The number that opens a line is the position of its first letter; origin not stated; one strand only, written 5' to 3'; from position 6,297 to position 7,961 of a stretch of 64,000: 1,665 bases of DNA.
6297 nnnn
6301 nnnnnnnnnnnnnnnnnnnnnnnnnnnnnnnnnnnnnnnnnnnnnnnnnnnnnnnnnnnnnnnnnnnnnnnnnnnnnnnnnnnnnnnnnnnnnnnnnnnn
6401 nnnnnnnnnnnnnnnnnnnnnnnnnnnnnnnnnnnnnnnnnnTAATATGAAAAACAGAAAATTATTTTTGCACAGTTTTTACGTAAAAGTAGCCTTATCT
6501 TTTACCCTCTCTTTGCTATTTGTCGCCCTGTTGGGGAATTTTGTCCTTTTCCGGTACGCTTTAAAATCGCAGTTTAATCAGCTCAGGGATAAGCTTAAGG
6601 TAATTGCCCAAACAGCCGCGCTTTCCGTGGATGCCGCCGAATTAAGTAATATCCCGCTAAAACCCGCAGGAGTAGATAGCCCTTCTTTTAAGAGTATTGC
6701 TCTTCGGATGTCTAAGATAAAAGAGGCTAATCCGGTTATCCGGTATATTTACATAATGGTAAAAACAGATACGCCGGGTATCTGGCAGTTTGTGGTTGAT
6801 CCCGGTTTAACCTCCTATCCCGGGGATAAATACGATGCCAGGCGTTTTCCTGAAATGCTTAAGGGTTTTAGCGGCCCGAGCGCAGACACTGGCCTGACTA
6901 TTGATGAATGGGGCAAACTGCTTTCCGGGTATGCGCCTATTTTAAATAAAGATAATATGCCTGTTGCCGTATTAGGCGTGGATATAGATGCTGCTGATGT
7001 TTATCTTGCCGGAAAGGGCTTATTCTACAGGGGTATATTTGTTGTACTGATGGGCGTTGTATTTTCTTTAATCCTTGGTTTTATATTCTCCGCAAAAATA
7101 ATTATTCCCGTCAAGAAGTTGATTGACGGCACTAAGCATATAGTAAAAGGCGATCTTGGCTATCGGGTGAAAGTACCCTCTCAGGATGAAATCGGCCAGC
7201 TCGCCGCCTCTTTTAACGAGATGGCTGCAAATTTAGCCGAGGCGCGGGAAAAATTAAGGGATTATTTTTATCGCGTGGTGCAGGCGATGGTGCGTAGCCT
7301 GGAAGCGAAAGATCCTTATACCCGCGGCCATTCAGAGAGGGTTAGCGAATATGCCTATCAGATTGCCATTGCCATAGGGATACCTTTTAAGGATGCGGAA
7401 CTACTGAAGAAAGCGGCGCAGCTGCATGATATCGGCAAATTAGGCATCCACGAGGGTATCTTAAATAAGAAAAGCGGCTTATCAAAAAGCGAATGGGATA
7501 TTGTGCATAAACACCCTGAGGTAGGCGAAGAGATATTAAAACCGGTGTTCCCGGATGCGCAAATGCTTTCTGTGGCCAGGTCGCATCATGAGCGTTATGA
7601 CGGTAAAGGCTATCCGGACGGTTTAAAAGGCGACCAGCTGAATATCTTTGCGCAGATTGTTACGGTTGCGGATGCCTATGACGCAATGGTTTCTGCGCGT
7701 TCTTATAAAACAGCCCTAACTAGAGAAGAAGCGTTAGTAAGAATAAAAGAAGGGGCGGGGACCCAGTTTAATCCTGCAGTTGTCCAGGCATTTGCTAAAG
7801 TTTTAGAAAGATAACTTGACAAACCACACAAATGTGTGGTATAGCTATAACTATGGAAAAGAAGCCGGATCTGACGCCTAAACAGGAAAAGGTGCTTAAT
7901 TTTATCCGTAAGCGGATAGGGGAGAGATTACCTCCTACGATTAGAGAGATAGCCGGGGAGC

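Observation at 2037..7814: Seven-gene overlapping operon coupling c-di-GMP signalling (PilZ, YajQ, HD-GYP sensor) to a CstA transporter and an orphan PflX-type radical SAM activase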

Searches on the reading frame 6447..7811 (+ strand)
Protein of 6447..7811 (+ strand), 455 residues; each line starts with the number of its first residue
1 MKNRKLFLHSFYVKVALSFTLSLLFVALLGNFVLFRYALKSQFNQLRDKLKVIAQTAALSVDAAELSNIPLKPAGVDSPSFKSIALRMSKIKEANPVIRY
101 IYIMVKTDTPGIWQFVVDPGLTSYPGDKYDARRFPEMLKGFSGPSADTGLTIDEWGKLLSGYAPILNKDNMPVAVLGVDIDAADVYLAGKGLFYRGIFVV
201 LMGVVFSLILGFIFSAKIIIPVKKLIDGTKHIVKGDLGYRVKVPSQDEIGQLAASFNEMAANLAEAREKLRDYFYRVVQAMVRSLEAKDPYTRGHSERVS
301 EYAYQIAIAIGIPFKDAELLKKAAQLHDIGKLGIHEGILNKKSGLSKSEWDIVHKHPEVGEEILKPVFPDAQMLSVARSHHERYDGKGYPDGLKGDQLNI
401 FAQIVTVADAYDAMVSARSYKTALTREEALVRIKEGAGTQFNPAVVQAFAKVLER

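Call 3: search_protein_families(library=pfam, proteins=[window:6447-7811:+], max_evalue=0.01)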
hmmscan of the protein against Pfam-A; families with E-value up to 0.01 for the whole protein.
window:6447-7811:+ (455 aa): 3 families
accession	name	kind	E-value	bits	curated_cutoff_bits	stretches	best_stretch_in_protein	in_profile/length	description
PF13487.12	HD_5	-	5.1e-32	111.4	27.2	1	280-445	2-170/170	HD domain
PF01966.28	HD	-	5.1e-23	82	22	1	294-414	3-116/116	HD domain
PF00672.30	HAMP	-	2.1e-13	50.8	25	1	221-264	9-52/53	HAMP domain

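Call 4: search_protein_families(library=ncbifam, proteins=[window:6447-7811:+], max_evalue=0.01)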
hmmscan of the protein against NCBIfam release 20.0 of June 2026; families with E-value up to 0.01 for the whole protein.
window:6447-7811:+ (455 aa): 32 families (the best 25 are shown)
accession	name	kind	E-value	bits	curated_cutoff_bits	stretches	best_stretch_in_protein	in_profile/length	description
NF053512.1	nitric_RR_NosR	exception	6.7e-40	137.4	400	1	256-454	156-355/422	response regulator c-di-GMP phosphodiesterase, NosR family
NF007837.0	PRK10549.1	equivalog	7.2e-14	51.3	603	1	198-275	168-245/466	envelope stress sensor histidine kinase BaeS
NF033092.0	HK_WalK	equivalog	5.2e-13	48.4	725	1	162-269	145-252/594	cell wall metabolism sensor histidine kinase WalK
NF041210.1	his_kin_PieS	equivalog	3.4e-12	46.1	850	1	162-272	136-245/474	two component system sensor histidine kinase PieS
NF045911.1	TCSHisKinNblS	equivalog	6.6e-12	44.5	1000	1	166-268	152-255/621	two-component system sensor histidine kinase NblS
NF012163.2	BaeS_SmeS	equivalog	7.7e-12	44.9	500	1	199-274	169-244/457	sensor histidine kinase efflux regulator BaeS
NF012226.0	AdeS_HK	equivalog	4.3e-10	39.3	500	1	198-265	64-133/353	two-component sensor histidine kinase AdeS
NF011615.0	PRK15041.1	equivalog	3.5e-09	35.9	947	1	196-267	198-267/554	methyl-accepting chemotaxis protein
NF040691.1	MtrAB_MtrB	equivalog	6.2e-09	35.4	450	1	193-272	191-266/507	MtrAB system histidine kinase MtrB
NF038263.1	prot_phos_SiaA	equivalog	6.7e-08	31.5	700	1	176-272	293-388/658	biofilm regulation protein phosphatase SiaA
NF008468.0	PRK11360.1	equivalog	1.5e-07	30.2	646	1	156-268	159-268/616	two-component system sensor histidine kinase AtoS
NF058645.1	MCPCtpMPsAe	equivalog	1.6e-07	30.5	900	1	199-272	210-285/558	methyl-accepting chemotaxis protein CtpM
NF045901.1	HisKinLetSLeg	equivalog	1.7e-07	29.7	1650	1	174-286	158-270/906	two-component system sensor histidine kinase LetS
TIGR00277.1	HDIG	domain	2.6e-07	30.4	27.6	1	292-382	5-83/84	HDIG domain-containing metalloprotein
NF008318.0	PRK11107.1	equivalog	3.6e-07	28.6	890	1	172-271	156-255/920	two-component sensor histidine kinase BarA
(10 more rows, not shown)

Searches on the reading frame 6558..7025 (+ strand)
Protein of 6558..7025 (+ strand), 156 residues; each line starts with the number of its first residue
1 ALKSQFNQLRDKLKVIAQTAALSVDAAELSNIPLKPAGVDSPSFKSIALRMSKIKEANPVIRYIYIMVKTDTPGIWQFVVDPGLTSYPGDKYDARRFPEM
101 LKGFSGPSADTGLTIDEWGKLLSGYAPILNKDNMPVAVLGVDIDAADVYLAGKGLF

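Call 53: search_protein_families(library=pfam, proteins=[window:6558-7025:+], max_evalue=1)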
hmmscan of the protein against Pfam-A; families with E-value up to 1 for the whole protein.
seq(156 aa): 1 family
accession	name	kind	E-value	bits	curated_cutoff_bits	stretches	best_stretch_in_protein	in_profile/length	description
PF09246.16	PHAT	-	0.041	14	21.5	1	9-56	8-57/110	PHAT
